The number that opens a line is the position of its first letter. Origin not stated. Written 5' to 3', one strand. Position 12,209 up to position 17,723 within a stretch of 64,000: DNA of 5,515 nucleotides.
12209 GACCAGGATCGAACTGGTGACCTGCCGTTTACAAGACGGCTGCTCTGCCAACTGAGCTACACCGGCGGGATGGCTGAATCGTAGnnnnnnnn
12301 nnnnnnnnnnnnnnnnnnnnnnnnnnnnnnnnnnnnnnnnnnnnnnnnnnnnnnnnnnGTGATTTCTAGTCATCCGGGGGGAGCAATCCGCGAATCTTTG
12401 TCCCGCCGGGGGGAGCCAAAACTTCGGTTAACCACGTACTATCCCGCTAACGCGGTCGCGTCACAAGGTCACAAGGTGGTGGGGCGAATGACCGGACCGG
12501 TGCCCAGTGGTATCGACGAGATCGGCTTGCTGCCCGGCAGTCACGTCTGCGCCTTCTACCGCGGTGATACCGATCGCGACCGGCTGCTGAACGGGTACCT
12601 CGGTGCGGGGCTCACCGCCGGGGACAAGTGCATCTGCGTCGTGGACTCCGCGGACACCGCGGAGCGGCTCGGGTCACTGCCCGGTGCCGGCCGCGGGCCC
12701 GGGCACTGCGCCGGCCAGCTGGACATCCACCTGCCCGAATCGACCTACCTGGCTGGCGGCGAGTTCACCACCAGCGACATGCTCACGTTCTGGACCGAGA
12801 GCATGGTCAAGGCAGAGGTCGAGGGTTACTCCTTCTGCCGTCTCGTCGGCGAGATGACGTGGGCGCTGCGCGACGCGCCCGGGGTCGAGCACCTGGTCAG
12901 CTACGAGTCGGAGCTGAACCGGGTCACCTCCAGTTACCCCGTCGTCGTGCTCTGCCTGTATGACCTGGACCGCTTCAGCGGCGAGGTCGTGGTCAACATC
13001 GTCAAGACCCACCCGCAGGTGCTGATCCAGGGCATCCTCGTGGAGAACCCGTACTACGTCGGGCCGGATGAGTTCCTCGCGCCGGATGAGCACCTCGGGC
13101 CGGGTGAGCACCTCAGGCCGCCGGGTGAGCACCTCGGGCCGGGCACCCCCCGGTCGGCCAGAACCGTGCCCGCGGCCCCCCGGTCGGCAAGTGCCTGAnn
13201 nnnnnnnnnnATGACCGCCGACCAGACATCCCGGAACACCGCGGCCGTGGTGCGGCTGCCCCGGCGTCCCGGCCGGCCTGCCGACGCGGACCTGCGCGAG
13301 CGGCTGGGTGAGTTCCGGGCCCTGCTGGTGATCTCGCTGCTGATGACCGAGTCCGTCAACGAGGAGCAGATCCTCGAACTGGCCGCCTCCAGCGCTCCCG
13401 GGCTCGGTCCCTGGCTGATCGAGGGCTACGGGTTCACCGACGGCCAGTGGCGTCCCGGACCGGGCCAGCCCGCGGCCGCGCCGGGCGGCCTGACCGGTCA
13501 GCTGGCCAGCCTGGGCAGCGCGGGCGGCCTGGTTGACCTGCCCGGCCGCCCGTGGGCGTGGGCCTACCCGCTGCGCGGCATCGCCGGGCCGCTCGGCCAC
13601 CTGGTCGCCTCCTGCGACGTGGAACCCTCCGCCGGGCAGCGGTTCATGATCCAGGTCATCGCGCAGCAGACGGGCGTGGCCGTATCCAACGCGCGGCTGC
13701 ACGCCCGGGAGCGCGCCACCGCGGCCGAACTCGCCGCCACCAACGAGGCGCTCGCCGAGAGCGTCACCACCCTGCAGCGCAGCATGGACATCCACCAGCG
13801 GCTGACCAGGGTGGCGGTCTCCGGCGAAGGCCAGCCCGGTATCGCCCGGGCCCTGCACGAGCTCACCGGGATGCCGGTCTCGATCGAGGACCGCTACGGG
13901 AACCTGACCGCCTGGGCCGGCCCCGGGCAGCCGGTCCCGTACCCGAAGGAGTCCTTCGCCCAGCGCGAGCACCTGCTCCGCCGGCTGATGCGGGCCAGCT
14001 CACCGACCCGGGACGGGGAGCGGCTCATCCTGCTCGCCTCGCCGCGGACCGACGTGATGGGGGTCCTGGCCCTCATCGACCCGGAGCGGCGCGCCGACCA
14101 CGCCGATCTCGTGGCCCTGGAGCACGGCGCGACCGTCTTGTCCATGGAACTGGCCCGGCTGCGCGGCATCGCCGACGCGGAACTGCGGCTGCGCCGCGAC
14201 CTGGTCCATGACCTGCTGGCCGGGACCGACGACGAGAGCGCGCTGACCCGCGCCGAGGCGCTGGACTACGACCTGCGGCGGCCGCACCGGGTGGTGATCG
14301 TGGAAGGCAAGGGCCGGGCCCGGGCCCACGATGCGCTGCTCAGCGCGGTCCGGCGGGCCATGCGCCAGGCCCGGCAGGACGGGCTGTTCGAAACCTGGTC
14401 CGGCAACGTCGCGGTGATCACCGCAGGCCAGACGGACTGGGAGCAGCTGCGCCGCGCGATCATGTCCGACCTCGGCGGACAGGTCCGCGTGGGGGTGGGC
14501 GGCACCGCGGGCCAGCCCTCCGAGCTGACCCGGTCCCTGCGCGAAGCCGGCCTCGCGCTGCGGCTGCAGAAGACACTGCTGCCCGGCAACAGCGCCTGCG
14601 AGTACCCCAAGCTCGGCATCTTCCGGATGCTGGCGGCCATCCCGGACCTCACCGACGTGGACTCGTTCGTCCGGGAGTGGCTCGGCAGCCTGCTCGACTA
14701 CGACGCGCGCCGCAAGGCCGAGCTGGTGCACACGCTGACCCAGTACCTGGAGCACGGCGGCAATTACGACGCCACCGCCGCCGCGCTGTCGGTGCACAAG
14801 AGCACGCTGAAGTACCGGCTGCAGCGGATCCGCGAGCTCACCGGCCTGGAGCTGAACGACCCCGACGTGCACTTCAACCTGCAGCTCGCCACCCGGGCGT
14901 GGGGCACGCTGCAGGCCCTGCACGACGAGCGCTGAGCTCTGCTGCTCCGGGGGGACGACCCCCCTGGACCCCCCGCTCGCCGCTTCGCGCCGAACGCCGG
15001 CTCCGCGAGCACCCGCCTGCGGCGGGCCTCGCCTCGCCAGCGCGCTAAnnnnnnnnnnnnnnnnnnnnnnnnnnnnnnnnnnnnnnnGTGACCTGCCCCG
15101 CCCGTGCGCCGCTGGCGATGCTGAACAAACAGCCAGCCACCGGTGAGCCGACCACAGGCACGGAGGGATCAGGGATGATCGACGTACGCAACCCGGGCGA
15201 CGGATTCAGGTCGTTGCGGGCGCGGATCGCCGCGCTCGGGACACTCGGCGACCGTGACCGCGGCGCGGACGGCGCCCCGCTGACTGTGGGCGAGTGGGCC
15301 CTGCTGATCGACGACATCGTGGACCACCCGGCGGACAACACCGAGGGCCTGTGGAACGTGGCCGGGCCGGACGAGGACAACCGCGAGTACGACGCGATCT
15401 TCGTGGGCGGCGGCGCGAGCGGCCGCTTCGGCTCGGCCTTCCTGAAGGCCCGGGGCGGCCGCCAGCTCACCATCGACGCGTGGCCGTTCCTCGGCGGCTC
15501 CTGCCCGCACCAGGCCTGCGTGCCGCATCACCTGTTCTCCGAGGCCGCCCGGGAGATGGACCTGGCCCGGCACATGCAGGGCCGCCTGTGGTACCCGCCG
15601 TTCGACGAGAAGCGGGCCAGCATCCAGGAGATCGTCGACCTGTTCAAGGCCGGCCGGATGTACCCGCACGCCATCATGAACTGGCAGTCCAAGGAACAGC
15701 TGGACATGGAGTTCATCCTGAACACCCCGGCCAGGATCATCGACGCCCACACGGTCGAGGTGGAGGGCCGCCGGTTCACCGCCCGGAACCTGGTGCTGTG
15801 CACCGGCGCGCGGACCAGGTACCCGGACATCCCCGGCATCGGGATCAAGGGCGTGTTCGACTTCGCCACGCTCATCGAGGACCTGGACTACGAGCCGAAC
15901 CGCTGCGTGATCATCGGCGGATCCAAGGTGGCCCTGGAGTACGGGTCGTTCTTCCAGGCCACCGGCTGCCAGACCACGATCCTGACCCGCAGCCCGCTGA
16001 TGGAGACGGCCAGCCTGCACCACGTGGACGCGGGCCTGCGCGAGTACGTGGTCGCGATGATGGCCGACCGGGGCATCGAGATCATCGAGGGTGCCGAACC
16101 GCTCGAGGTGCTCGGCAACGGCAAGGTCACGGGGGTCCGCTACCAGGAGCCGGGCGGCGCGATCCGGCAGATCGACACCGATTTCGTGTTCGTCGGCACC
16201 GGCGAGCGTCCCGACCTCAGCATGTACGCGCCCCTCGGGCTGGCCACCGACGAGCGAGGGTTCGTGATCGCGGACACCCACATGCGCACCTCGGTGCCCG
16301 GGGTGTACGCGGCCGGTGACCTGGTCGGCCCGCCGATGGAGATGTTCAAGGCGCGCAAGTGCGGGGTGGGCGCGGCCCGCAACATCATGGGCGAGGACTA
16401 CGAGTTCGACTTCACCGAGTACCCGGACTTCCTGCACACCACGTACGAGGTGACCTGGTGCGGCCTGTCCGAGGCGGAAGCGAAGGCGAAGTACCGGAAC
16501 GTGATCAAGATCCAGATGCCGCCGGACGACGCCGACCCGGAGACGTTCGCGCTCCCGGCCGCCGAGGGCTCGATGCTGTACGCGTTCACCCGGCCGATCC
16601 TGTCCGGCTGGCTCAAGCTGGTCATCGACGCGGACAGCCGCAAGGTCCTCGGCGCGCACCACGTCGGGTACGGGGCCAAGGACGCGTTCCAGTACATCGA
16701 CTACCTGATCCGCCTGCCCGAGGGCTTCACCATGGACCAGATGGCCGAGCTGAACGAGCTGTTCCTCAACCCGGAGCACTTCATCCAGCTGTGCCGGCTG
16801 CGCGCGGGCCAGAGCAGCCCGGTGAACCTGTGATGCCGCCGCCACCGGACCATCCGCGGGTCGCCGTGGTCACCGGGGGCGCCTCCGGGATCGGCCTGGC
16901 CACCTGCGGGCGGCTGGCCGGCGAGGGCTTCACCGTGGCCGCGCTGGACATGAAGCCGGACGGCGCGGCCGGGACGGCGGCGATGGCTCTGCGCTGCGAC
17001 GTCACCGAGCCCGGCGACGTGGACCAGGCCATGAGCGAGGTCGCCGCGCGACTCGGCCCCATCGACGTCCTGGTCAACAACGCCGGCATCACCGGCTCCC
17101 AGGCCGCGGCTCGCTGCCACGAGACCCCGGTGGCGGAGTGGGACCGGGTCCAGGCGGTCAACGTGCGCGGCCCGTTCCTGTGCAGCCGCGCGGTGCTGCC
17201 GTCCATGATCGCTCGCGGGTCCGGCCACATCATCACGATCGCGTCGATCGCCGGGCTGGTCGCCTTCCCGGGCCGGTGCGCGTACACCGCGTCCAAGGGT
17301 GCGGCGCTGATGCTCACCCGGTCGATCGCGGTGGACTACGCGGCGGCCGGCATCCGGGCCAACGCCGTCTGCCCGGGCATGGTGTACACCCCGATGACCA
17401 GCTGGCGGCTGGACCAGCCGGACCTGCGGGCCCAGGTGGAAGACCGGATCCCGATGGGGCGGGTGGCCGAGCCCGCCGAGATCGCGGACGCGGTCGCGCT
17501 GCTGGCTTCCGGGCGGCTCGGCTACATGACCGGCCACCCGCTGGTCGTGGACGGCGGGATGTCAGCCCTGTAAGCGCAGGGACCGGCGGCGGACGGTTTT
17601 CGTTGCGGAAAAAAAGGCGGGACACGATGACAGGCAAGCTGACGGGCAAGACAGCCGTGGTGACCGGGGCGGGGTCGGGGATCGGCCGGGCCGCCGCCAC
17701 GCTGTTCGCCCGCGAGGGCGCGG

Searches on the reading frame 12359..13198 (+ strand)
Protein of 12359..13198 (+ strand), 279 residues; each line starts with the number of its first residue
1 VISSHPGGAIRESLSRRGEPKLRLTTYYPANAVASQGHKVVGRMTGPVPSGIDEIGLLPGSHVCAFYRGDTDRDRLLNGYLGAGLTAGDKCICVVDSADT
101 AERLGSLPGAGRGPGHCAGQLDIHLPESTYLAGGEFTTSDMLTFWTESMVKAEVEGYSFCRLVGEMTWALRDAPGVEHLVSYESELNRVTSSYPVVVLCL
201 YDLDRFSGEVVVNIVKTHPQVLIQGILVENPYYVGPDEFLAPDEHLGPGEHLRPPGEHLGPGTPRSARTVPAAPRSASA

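Call 11: search_protein_families(library=pfam, proteins=[window:12359-13198:+], max_evalue=0.001)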
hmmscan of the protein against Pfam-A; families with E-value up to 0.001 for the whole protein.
window:12359-13198:+ (279 aa): 1 family
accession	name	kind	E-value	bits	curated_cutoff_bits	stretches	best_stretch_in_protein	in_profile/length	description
PF14417.12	MEDS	-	1.8e-41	142.1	29.8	1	62-219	2-161/161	MEDS: MEthanogen/methylotroph, DcmR Sensory domain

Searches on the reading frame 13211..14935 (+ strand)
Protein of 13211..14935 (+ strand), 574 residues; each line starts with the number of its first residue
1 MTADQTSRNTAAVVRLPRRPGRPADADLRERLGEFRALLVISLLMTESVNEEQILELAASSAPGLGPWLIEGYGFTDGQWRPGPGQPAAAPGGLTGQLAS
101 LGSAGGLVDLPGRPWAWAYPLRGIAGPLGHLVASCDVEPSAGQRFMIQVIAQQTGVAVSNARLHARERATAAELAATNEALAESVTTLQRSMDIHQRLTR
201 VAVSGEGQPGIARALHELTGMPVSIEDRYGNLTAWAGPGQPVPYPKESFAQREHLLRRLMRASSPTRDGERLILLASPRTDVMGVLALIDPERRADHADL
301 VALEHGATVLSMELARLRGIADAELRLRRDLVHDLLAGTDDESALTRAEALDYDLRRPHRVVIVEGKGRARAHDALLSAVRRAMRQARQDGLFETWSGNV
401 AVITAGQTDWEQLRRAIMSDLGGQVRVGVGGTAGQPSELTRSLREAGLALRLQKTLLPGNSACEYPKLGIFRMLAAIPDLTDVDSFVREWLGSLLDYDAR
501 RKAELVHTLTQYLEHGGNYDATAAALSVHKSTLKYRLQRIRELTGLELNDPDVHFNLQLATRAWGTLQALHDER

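Call 4: search_protein_families(library=pfam, proteins=[window:13211-14935:+], max_evalue=0.01)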
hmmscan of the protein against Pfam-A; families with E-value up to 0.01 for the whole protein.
window:13211-14935:+ (574 aa): 2 families
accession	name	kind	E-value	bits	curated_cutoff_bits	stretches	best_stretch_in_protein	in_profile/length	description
PF13556.12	HTH_30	-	1.9e-22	79.2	27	1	505-563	1-59/59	PucR C-terminal helix-turn-helix domain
PF17853.6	GGDEF_2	-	8.9e-20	71.5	24.5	1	338-452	2-116/116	GGDEF-like domain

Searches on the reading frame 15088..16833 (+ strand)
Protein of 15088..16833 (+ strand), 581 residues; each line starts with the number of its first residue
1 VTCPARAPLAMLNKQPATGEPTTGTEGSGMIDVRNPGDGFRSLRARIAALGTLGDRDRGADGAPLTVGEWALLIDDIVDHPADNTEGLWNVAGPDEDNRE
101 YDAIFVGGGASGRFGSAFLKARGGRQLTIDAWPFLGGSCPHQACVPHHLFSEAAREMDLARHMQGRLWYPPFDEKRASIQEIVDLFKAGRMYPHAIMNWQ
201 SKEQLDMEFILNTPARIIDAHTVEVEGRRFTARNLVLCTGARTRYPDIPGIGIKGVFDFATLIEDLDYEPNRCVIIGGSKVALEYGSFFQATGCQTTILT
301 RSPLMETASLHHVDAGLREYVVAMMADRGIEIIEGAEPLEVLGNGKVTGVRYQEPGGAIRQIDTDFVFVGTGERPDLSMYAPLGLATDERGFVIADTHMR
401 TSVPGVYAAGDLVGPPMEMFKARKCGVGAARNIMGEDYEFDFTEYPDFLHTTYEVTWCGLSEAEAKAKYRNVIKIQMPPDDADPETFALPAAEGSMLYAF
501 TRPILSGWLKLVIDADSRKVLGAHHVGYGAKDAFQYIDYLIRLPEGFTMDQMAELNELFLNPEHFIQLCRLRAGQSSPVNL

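Call 4: search_protein_families(library=pfam, proteins=[window:15088-16833:+], max_evalue=0.01)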
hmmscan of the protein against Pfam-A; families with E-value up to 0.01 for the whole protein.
window:15088-16833:+ (581 aa): 4 families
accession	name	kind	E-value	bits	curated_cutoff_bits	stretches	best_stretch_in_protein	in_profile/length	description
PF07992.20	Pyr_redox_2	-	3.6e-41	141.9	26.1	1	101-423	1-288/291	Pyridine nucleotide-disulphide oxidoreductase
PF13738.12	Pyr_redox_3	-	6.2e-12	45.8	30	1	221-410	114-305/305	Pyridine nucleotide-disulphide oxidoreductase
PF02852.28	Pyr_redox_dim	-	7.2e-12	45.9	25.3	1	446-542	2-84/110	Pyridine nucleotide-disulphide oxidoreductase, dimerisation domain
PF00070.33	Pyr_redox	-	4.1e-11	43.7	22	1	272-352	1-79/82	Pyridine nucleotide-disulphide oxidoreductase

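Call 7: search_protein_families(library=ncbifam, proteins=[window:15088-16833:+], max_evalue=0.00001)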
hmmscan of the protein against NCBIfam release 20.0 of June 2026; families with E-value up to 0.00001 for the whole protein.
window:15088-16833:+ (581 aa): 41 families (the best 25 are shown)
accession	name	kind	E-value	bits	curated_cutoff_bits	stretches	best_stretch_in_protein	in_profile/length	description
TIGR02053.1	MerA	equivalog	2e-49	168.8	454.45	1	101-562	1-442/465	mercury(II) reductase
NF004943.0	PRK06292.2-1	equivalog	8.1e-47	160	432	1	99-556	2-438/456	dihydrolipoyl dehydrogenase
NF004947.0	PRK06292.2-5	equivalog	5.8e-43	147.5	592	1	99-543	2-429/474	dihydrolipoyl dehydrogenase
TIGR01350.1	lipoamide_DH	equivalog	1.5e-42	145.9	408.8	1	100-541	1-424/461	dihydrolipoyl dehydrogenase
NF004776.0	PRK06116.1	equivalog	6.2e-42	144.1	480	1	99-537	3-419/450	glutathione-disulfide reductase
NF004992.0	PRK06370.1-4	equivalog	1.8e-36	125.6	629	1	98-537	2-421/459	FAD-containing oxidoreductase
TIGR01424.1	gluta_reduc_2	equivalog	6.7e-36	123.8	606.05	1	101-542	3-420/446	glutathione-disulfide reductase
NF003585.0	PRK05249.1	equivalog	1.1e-35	123.2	465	1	98-532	4-418/464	Si-specific NAD(P)(+) transhydrogenase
TIGR01421.1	gluta_reduc_1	equivalog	4.2e-35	121.8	556.15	1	99-536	1-418/450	glutathione-disulfide reductase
NF004945.0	PRK06292.2-3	equivalog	1.9e-32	112.8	494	1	100-523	3-404/457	dihydrolipoyl dehydrogenase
NF010311.1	PRK13748.1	subfamily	1.2e-30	106.9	600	1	92-538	88-515/560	mercury(II) reductase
NF004990.0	PRK06370.1-1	equivalog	3.1e-29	102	842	1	99-531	3-415/459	FAD-containing oxidoreductase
NF005884.0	PRK07846.1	equivalog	1e-27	96.9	501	1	99-537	2-416/454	mycothione reductase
NF040477.1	chlor_oxi_RclA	equivalog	3.4e-26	91.9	740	1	100-530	3-399/441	reactive chlorine resistance oxidoreductase RclA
NF041853.1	hythiocyan_redase_MerA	equivalog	6e-26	91.3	650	1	99-414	2-296/440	hypothiocyanous acid reductase MerA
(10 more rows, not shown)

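Call 39: search_solved_structures(query=window:15175-16833:+, max_evalue=1e-40, show_alignments=1)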
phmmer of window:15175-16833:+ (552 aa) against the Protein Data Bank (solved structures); distinct sequences matched with E-value up to 1e-40: 3.
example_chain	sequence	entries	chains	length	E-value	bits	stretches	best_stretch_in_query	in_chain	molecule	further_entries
1mo9_A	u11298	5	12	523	4.2e-178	596.6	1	35-551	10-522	orf3 | 2-OXOPROPYL-COM REDUCTASE | 2-oxopropyl-CoM reductase, carboxylating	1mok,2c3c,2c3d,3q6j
7mgo_A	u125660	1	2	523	4e-177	593.4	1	35-551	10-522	2-oxopropyl-CoM reductase, carboxylating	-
7mgn_A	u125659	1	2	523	5.2e-176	589.7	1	35-551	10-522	2-oxopropyl-CoM reductase, carboxylating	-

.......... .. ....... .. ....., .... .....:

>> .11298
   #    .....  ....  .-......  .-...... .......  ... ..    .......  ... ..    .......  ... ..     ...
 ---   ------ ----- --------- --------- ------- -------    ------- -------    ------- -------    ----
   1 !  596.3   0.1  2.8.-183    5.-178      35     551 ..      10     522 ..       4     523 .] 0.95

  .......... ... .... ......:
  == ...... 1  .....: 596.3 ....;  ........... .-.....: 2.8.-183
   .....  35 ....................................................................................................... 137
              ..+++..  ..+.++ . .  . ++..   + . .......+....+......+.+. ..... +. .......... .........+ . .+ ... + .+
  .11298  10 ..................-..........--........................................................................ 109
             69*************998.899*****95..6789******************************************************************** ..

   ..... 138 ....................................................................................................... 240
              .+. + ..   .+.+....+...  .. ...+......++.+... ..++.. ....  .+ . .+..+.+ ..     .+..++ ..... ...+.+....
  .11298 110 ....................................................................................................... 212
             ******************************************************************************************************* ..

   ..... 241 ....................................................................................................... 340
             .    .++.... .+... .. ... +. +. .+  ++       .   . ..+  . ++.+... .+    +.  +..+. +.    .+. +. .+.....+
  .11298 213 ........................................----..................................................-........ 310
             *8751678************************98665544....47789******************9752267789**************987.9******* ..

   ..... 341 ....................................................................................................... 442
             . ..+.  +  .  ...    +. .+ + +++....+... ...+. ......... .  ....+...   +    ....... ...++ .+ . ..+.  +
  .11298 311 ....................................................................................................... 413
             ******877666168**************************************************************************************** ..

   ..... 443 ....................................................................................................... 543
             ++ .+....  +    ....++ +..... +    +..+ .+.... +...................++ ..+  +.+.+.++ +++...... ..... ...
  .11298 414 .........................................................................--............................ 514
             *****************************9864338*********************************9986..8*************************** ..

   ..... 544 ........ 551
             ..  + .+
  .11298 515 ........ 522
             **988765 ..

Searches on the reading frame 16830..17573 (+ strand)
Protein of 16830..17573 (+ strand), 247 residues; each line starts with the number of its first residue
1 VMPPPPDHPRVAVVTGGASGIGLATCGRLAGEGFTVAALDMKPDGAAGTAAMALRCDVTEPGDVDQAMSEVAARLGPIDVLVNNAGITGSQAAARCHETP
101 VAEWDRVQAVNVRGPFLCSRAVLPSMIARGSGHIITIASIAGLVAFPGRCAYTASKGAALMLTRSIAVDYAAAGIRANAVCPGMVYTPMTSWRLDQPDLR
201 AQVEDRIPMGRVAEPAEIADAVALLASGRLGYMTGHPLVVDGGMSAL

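Call 7: search_protein_families(library=ncbifam, proteins=[window:16830-17573:+], max_evalue=0.00001)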
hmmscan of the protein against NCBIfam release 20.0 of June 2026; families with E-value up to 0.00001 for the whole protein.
window:16830-17573:+ (247 aa): 219 families (the best 25 are shown)
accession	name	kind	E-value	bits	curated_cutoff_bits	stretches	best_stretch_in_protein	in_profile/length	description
NF052558.1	MBtsdlDhBudC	equivalog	6.3e-65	219.2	270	1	10-246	4-243/250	meso-2,3-butanediol dehydrogenase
NF004791.0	PRK06138.1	equivalog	2.8e-64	216.9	312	1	10-246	6-251/252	SDR family oxidoreductase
NF005067.0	PRK06484.1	equivalog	1.4e-63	215.2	713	1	9-246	9-253/524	short chain dehydrogenase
NF004818.0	PRK06172.1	equivalog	9.4e-62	208.6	336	1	10-246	8-252/253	SDR family oxidoreductase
NF005559.1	PRK07231.1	subfamily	8e-60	202.4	215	1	10-245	5-248/249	glucose 1-dehydrogenase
NF005007.0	PRK06398.1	equivalog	1.1e-56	191.9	341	1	10-246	8-247/259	aldose dehydrogenase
NF009466.0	PRK12826.1-2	subfamily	4.9e-56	190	222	1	10-245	4-245/248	3-oxoacyl-ACP reductase FabG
NF004198.0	PRK05653.1-3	equivalog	4.5e-55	186.8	296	1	9-244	7-246/248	3-oxoacyl-ACP reductase FabG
NF004713.0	PRK06057.1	equivalog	6.1e-55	186.5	404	1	10-246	10-251/257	3-oxoacyl-ACP reductase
TIGR01830.1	3oxo_ACP_reduc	equivalog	7.8e-55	186.2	297.75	1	12-244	1-238/239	3-oxoacyl-[acyl-carrier-protein] reductase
NF005309.0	PRK06841.1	subfamily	4.1e-54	183.8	286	1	10-245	16-253/255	GolD/DthD family dehydrogenase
NF053701.1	CsHdxCHCADhChcB2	equivalog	6.9e-54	182.9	350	1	10-246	4-244/245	cis-4-hydroxycyclohexanecarboxylate dehydrogenase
NF009384.0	PRK12743.1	equivalog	9.9e-52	175.7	264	1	8-245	5-248/258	SDR family oxidoreductase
NF006070.0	PRK08213.1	subfamily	1.1e-51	175.9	279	1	10-246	13-258/259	gluconate 5-dehydrogenase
TIGR01829.1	AcAcCoA_reduct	subfamily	8.9e-51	172.9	302.1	1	10-244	1-240/242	acetoacetyl-CoA reductase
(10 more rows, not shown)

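Call 65: search_solved_structures(query=window:16830-17573:+, max_evalue=1e-45)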
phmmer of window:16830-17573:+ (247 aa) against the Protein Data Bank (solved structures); distinct sequences matched with E-value up to 1e-45: 3.
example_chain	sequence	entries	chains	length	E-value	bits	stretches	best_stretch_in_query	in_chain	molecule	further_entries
2cfc_A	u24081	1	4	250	3.8e-72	246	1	10-246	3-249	2-(R)-HYDROXYPROPYL-COM DEHYDROGENASE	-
4wec_A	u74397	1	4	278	7.2e-47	163.2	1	10-246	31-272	Short chain dehydrogenase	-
3vtz_A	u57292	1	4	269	5.5e-46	160.3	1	10-244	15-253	Glucose 1-dehydrogenase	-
